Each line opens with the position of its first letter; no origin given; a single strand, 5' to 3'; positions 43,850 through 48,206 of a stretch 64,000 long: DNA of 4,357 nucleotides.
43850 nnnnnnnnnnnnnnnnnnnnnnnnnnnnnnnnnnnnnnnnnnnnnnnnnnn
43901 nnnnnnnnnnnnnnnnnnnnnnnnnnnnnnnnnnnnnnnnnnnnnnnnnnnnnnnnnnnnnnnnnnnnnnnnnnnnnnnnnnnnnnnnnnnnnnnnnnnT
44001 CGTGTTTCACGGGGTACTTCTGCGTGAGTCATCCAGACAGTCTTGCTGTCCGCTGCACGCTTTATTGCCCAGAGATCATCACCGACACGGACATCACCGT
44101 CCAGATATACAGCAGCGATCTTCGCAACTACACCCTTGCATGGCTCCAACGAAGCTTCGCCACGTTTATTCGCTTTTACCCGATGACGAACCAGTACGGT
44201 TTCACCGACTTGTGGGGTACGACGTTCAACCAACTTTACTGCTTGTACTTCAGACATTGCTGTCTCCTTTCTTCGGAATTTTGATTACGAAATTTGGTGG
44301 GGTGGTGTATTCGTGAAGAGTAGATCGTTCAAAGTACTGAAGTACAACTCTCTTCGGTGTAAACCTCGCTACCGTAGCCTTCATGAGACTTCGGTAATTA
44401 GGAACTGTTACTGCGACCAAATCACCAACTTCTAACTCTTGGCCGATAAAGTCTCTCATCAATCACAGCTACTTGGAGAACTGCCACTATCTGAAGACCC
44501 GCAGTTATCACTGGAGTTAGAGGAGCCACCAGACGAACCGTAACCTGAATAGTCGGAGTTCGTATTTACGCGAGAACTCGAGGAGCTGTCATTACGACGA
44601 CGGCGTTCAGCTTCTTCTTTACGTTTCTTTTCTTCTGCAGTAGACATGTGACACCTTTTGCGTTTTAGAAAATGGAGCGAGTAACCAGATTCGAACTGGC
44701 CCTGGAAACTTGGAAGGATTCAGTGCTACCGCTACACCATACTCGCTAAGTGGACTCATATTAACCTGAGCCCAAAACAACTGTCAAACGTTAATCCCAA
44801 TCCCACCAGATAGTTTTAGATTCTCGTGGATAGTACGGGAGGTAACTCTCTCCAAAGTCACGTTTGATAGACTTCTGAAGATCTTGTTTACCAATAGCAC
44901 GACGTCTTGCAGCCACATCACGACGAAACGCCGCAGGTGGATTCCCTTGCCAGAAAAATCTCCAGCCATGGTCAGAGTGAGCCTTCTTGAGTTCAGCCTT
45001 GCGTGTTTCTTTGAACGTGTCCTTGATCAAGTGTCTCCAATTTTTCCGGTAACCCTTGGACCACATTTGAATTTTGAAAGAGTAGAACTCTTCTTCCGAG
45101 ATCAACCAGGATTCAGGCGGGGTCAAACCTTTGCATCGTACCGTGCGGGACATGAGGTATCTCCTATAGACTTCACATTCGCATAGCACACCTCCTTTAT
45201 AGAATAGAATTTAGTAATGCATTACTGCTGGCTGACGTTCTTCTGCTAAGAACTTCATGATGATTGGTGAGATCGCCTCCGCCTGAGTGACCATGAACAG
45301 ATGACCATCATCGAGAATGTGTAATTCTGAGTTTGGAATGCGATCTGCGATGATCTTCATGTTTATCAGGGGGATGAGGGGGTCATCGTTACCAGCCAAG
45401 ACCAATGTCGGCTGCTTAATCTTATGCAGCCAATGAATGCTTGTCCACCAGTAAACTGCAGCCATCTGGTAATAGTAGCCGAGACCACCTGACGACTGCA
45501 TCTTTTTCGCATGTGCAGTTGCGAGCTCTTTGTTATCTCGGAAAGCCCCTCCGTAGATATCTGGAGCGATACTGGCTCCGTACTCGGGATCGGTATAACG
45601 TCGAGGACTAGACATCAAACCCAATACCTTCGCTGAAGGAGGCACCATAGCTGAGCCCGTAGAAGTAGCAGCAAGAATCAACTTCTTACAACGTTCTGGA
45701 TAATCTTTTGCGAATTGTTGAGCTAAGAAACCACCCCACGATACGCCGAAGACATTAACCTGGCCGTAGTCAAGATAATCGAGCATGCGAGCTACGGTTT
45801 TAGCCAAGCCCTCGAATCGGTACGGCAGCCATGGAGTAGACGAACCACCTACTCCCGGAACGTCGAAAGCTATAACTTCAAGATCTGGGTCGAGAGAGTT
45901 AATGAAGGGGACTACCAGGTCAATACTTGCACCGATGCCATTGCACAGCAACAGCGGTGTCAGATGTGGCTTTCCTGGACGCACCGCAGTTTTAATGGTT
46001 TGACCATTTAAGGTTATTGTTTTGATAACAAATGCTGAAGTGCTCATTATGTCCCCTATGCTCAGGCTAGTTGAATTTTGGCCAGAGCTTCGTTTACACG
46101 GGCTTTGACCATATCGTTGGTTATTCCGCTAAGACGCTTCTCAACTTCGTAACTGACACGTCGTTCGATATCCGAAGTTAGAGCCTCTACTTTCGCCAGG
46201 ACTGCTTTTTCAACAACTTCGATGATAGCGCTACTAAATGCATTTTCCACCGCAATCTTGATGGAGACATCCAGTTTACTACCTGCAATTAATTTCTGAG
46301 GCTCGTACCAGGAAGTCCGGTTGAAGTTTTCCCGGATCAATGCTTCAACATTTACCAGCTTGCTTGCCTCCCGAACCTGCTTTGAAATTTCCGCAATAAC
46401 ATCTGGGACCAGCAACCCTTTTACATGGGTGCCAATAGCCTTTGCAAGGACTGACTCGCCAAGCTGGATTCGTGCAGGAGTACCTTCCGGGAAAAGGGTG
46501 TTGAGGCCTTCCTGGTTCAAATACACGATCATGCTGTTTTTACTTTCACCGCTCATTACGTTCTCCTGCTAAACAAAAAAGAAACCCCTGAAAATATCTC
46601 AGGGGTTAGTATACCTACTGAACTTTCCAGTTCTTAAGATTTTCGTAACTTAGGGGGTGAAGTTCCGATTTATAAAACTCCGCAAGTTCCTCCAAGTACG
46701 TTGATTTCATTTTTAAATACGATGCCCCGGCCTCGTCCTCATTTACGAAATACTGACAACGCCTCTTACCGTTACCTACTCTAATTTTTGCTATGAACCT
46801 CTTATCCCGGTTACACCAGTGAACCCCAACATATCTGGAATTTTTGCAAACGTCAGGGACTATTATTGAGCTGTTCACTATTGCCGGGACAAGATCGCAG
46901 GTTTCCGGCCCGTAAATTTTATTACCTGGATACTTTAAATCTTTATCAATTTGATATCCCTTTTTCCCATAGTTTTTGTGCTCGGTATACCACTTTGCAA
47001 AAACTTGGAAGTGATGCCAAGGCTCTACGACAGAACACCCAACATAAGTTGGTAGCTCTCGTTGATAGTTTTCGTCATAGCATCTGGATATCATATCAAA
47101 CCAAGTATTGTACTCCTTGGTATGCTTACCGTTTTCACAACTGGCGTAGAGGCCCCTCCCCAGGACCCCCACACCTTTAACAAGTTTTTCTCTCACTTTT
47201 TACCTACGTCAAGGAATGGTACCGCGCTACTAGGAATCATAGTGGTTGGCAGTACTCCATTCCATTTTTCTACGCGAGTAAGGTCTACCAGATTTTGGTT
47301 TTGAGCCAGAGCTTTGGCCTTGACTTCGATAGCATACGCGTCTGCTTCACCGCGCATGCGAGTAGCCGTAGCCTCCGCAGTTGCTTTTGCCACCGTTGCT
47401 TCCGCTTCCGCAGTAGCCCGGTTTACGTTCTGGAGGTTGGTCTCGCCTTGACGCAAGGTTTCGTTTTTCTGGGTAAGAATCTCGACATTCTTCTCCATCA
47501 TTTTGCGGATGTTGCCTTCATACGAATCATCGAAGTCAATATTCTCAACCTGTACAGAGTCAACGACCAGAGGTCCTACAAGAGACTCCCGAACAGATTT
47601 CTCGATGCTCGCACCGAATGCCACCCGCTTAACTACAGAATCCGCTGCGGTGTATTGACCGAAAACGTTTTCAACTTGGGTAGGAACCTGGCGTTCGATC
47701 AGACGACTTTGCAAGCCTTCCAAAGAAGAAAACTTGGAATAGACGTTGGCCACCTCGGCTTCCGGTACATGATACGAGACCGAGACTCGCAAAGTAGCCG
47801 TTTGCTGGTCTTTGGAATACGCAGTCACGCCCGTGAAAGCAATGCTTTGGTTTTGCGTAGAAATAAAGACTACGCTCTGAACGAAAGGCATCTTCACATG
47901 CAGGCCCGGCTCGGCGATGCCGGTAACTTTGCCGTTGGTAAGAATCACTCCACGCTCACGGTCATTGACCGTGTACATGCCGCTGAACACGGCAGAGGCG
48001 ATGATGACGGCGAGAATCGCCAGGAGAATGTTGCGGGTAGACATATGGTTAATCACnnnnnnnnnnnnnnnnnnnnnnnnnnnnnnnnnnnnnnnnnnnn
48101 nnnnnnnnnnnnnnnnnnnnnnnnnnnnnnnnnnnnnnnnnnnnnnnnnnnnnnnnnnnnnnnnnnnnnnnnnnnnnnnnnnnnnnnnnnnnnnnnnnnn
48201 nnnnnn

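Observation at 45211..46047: PhaZ-like mcl-polyhydroxyalkanoate depolymerase as an auxiliary metabolic gene (this also suggests the host)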

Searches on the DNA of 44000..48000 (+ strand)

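Call 6: search_dna_similar(query=window:44000-48000:+, collection=phages, mode=near, max_rows=20)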
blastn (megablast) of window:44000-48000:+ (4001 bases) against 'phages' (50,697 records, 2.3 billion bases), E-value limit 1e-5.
No match.

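Call 40: search_dna_similar(query=L091:1-16912:+, collection=phages, mode=near, max_rows=8)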
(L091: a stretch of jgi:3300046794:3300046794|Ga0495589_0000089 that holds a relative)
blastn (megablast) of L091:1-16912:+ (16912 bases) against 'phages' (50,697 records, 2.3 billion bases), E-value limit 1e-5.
Records with a match: 11; places in all: 11; records where one place covers at least 80% of the query: 0.
Best place of each record, by identity: 90-95% 2; 80-90% 9.
By first word of the organism name: Pseudomonas 10; Bacteriophage 1.
By host as written in the record: - 2; Pseudomonas syringae 2; Pseudomonas syringae pv. actinidiae K7#8 2; Pseudomonas syringae CC1557 2; Pseudomonas syringae pv. tomato Pst235 2; Pseudomonas syringae pv. actinidiae CRA-FRU 14.10 1.
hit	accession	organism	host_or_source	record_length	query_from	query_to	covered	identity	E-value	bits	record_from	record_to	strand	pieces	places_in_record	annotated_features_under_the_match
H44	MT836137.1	Bacteriophage sp.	human fecal samples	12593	4728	4824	1%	86.6%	1e-19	108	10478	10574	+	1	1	record has no annotation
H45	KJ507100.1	Pseudomonas phage phiPSA1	Pseudomonas syringae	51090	4730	4824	1%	84.2%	3e-15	94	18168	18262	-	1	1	hypothetical protein (x2)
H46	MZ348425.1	Pseudomonas phage psageB2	soil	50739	4730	4824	1%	84.2%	3e-15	94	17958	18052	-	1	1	hypothetical protein (x2)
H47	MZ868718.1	Pseudomonas phage psageK9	Pseudomonas syringae pv. actinidiae K7#8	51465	4730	4824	1%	84.2%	3e-15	94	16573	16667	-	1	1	hypothetical protein (x2)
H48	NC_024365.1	Pseudomonas phage phiPSA1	Pseudomonas syringae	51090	4730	4824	1%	84.2%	3e-15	94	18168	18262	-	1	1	hypothetical protein (x2)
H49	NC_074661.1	Pseudomonas phage psageK9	Pseudomonas syringae pv. actinidiae K7#8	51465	4730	4824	1%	84.2%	3e-15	94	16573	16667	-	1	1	hypothetical protein (x2)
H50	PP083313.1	Pseudomonas phage PSA-2T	Pseudomonas syringae pv. actinidiae ...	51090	4730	4824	1%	84.2%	3e-15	94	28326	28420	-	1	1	hypothetical protein (x2)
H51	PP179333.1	Pseudomonas phage Cruim01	Pseudomonas syringae CC1557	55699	4742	4824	0%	89.2%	5e-18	102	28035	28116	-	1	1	PmgT protein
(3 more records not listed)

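Call 41: search_dna_similar(query=L118:1-16903:+, collection=phages, mode=near, max_rows=8)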
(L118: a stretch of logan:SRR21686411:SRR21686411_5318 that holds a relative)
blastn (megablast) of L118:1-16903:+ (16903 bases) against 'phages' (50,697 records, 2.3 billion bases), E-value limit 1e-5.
No match.

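Call 58: search_dna_similar(query=L100:1-16804:+, collection=phages, mode=near, max_rows=8)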
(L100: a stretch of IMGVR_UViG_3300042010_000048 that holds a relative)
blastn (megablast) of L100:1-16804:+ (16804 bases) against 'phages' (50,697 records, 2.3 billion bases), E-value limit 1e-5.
Records with a match: 1; places in all: 1; records where one place covers at least 80% of the query: 0.
Best place of each record, by identity: 80-90% 1.
By first word of the organism name: Aeromonas 1.
By host as written in the record: Aeromonas salmonicida 1.
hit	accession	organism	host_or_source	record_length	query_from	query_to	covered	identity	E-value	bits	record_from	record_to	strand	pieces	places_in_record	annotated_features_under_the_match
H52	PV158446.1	Aeromonas phage AsC4_1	Aeromonas salmonicida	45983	1439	1539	1%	83.2%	3e-15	94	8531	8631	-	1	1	tape measure protein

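Call 59: search_dna_similar(query=L115:1-15568:+, collection=phages, mode=near, max_rows=8)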
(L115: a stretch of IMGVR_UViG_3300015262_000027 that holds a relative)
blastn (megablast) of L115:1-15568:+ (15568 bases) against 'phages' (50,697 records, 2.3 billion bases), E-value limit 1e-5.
Records with a match: 15; places in all: 16; records where one place covers at least 80% of the query: 0.
Best place of each record, by identity: 95-99% 1; 80-90% 12; 60-80% 2.
By first word of the organism name: Salmonella 9; Pseudomonas 3; Bordetella 2; Shigella 1.
By host as written in the record: Salmonella enterica 4; Pseudomonas syringae CC1557 2; Bordetella bronchiseptica 4715 2; Salmonella enterica subsp. enterica serovar Typhimurium 1; Shigella flexneri 1; Salmonella sp. 1; Salmonella enterica subsp. enterica serovar Anatum str. FSL A4-0525 1; Salmonella enterica subsp. enterica serovar Stanley str. FSL S5-0464 1; and 2 more.
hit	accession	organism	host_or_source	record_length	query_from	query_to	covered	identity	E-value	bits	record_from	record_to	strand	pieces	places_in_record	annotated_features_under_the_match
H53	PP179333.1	Pseudomonas phage Cruim01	Pseudomonas syringae CC1557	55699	10624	11247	4%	76.1%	1e-82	316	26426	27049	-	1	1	serine/threonine protein phosphatase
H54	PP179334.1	Pseudomonas phage Aurca01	Pseudomonas syringae CC1557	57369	10624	11247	4%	76.1%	1e-82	316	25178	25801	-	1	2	serine/threonine protein phosphatase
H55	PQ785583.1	Salmonella phage As2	Salmonella enterica subsp. enterica ...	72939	14598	14690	1%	82.8%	6e-12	82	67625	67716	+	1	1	none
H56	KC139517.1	Salmonella phage FSL SP-058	Salmonella enterica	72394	14598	14690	1%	82.8%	6e-12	82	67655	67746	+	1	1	none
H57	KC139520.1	Salmonella phage FSL SP-076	Salmonella enterica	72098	14598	14690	1%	82.8%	6e-12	82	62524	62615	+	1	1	tRNA-Lys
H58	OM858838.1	Shigella phage B2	Shigella flexneri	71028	14598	14690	1%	82.8%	6e-12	82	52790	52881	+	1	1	tRNA-Ser | tRNA-Cys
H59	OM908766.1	Salmonella phage S5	Salmonella sp.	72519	14598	14690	1%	82.8%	6e-12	82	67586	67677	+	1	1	none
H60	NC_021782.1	Salmonella phage FSL SP-076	Salmonella enterica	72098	14598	14690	1%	82.8%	6e-12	82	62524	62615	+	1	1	tRNA-Lys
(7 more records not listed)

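Call 60: search_dna_similar(query=L094:1-16792:+, collection=phages, mode=near, max_rows=8)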
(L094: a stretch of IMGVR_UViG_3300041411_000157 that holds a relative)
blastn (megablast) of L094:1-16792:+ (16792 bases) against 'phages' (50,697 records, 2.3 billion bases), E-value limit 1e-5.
Records with a match: 9; places in all: 12; records where one place covers at least 80% of the query: 0.
Best place of each record, by identity: 80-90% 5; 60-80% 4.
By first word of the organism name: Pseudomonas 7; Bacteriophage 2.
By host as written in the record: - 5; Pseudomonas syringae CC1557 2; Pseudomonas sp. 1; Pseudomonas protegens CEMTC 4060 1.
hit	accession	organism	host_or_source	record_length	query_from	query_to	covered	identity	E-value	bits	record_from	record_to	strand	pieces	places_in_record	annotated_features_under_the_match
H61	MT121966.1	Pseudomonas phage SC_8_H2H8_2017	Pseudomonas sp.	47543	4834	7937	18%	84.0%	0e+0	2974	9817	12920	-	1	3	none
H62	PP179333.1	Pseudomonas phage Cruim01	Pseudomonas syringae CC1557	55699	5250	7934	16%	80.2%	0e+0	1989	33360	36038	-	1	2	retron-type RNA-directed DNA polymerase | hypothetical protein (x3) | RT-15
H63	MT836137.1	Bacteriophage sp.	human fecal samples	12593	986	3079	12%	80.5%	0e+0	1589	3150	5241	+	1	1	record has no annotation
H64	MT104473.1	Pseudomonas phage MR13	-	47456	13871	15449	9%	75.1%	0e+0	695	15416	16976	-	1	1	integrase | putative site-specific integrase | putative site-specific DNA-methyltransferase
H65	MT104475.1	Pseudomonas phage MR15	-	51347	13871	15449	9%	75.1%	0e+0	695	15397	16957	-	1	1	hypothetical protein | putative site-specific integrase | putative site-specific DNA-methyltransferase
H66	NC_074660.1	Pseudomonas phage MR15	-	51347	13871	15449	9%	75.1%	0e+0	695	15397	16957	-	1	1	hypothetical protein | putative site-specific integrase | putative site-specific DNA-methyltransferase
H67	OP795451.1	Pseudomonas phage PseuP_224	Pseudomonas protegens CEMTC 4060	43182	8910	9820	5%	72.0%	1e-58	237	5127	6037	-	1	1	C-5 cytosine-specific DNA methylase family protein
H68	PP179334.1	Pseudomonas phage Aurca01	Pseudomonas syringae CC1557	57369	6021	6136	1%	86.3%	3e-25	126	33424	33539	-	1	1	hypothetical protein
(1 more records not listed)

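Call 61: get_annotated_region(hit=H62, flank=4000)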
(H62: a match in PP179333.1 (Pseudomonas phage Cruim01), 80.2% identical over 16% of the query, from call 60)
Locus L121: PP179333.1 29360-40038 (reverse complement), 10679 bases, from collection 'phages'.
description: Pseudomonas phage Cruim01, complete genome.
organism: Pseudomonas phage Cruim01 (NCBI taxid 3138528)
taxonomy: Viruses
host: Pseudomonas syringae CC1557; source: apricot soil; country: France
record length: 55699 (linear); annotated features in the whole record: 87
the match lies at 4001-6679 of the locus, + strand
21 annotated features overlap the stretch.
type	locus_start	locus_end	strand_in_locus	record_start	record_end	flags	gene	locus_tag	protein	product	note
CDS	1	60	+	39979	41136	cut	-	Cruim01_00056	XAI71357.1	TolA protein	[Pseudomonas phage JBD44]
CDS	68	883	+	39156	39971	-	-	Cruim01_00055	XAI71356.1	hypothetical protein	-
CDS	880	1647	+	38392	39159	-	-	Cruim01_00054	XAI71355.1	endonuclease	[Paracoccus phage Shpa]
CDS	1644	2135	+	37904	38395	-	-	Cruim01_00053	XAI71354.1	single-stranded DNA-binding protein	[Pseudomonas phage YMC11/02/R656]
CDS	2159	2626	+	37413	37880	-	-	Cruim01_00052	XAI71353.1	hypothetical protein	gene 26 protein [Shigella phage Sf6]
CDS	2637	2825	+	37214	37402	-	-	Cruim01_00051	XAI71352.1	hypothetical protein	-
CDS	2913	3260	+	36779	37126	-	-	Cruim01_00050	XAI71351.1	hypothetical protein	-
CDS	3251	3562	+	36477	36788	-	-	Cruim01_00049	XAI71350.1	hypothetical protein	-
CDS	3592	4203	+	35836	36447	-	-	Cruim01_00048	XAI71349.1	hypothetical protein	-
CDS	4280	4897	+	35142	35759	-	-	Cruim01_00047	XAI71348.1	hypothetical protein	-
CDS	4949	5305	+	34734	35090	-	-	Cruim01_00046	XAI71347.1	hypothetical protein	-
misc_RNA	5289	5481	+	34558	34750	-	-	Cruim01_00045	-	RT-15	-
CDS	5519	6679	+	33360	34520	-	-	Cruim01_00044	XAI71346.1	retron-type RNA-directed DNA polymerase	[Bacillus phage BalMu-1]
CDS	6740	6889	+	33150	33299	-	-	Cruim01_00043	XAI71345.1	hypothetical protein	-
CDS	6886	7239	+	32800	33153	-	-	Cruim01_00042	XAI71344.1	hypothetical protein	-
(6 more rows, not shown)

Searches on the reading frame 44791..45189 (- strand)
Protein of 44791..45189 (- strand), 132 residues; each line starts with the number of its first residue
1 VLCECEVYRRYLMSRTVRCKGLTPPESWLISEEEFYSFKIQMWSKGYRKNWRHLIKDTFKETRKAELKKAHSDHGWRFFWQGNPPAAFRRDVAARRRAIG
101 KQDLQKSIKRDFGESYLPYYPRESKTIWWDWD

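Call 11: search_protein_families(library=phrogs, proteins=[window:44791-45189:-], max_evalue=0.001)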
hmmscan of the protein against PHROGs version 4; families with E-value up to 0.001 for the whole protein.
window:44791-45189:- (132 aa): 0 families

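Call 38: search_protein_families(library=pfam, proteins=[window:44791-45189:-], max_evalue=0.001)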
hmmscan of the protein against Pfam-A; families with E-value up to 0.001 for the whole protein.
window:44791-45189:- (132 aa): 0 families

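Call 85: search_protein_families(library=padloc, proteins=[window:44791-45153:-], max_evalue=0.001)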
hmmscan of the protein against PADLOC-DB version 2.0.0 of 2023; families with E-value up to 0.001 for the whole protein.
window:44791-45153:- (120 aa): 0 families

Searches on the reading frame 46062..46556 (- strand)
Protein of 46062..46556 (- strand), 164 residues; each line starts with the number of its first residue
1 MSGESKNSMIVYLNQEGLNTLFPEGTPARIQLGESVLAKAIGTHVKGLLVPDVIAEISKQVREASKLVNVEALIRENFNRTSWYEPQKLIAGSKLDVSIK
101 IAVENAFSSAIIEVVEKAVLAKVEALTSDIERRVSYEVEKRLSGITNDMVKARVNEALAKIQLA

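Call 11: search_protein_families(library=phrogs, proteins=[window:46062-46556:-], max_evalue=0.001)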
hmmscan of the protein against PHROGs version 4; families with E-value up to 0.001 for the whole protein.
window:46062-46556:- (164 aa): 1 family
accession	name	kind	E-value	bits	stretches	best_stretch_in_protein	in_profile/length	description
phrog_3806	-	unknown function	2.2e-10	42.2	1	13-160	6-150/166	-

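Call 38: search_protein_families(library=pfam, proteins=[window:46062-46556:-], max_evalue=0.001)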
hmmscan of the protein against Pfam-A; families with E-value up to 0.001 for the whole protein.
window:46062-46556:- (164 aa): 0 families

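Call 85: search_protein_families(library=padloc, proteins=[window:46062-46556:-], max_evalue=0.001)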
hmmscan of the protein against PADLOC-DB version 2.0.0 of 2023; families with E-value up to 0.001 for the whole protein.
window:46062-46556:- (164 aa): 0 families

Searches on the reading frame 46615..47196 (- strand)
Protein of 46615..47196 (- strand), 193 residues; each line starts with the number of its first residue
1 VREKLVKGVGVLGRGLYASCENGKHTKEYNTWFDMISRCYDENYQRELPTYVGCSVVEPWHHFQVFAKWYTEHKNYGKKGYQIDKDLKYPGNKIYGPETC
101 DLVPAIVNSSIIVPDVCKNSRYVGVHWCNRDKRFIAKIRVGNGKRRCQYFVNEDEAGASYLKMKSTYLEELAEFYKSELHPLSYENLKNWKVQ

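Call 11: search_protein_families(library=phrogs, proteins=[window:46615-47196:-], max_evalue=0.001)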
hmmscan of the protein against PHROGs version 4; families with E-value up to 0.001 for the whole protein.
window:46615-47196:- (193 aa): 6 families
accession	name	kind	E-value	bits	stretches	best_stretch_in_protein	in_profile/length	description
phrog_953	-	DNA, RNA and nucleotide metabolism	9.8e-53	181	1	1-191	194-385/420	HNH endonuclease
phrog_374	-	DNA, RNA and nucleotide metabolism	5.2e-33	115.7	1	23-192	267-433/617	HNH endonuclease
phrog_2081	-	DNA, RNA and nucleotide metabolism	9.9e-27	95.1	1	2-116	77-199/433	HNH endonuclease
phrog_30929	-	unknown function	3e-19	70.3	1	28-157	38-169/413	-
phrog_99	-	DNA, RNA and nucleotide metabolism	1.1e-07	32.8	1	119-175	212-267/383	HNH endonuclease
phrog_3377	-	DNA, RNA and nucleotide metabolism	1.4e-07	32.6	1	22-108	8-90/196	HNH endonuclease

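Call 85: search_protein_families(library=padloc, proteins=[window:46615-47196:-], max_evalue=0.001)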
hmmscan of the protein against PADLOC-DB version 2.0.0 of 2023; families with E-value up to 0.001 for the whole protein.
window:46615-47196:- (193 aa): 0 families

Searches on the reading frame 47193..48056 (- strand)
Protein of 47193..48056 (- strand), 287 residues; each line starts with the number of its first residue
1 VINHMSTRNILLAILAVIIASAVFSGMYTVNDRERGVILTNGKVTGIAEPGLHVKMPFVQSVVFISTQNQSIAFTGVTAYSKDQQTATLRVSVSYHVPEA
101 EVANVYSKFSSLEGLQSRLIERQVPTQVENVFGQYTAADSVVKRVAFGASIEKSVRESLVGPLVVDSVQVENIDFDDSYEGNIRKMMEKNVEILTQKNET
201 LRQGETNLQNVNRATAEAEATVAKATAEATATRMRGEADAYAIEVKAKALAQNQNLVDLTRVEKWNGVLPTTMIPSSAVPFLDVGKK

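Call 11: search_protein_families(library=phrogs, proteins=[window:47193-48056:-], max_evalue=0.001)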
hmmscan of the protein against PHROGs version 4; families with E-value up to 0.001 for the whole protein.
window:47193-48056:- (287 aa): 2 families
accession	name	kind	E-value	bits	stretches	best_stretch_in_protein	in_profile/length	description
phrog_200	-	other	6.1e-52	178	1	9-286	83-361/379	lipoprotein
phrog_38808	-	unknown function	4.6e-11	43.9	1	225-284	8-67/68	-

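Call 38: search_protein_families(library=pfam, proteins=[window:47193-48056:-], max_evalue=0.001)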
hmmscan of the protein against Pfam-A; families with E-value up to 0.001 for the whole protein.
window:47193-48056:- (287 aa): 1 family
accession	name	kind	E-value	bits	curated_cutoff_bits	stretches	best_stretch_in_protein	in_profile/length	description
PF01145.31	Band_7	-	2.8e-30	106.1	23.6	1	29-202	2-166/176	SPFH domain / Band 7 family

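Call 85: search_protein_families(library=padloc, proteins=[window:47193-48056:-], max_evalue=0.001)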
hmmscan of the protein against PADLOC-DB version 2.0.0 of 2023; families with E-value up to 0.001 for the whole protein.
window:47193-48056:- (287 aa): 0 families
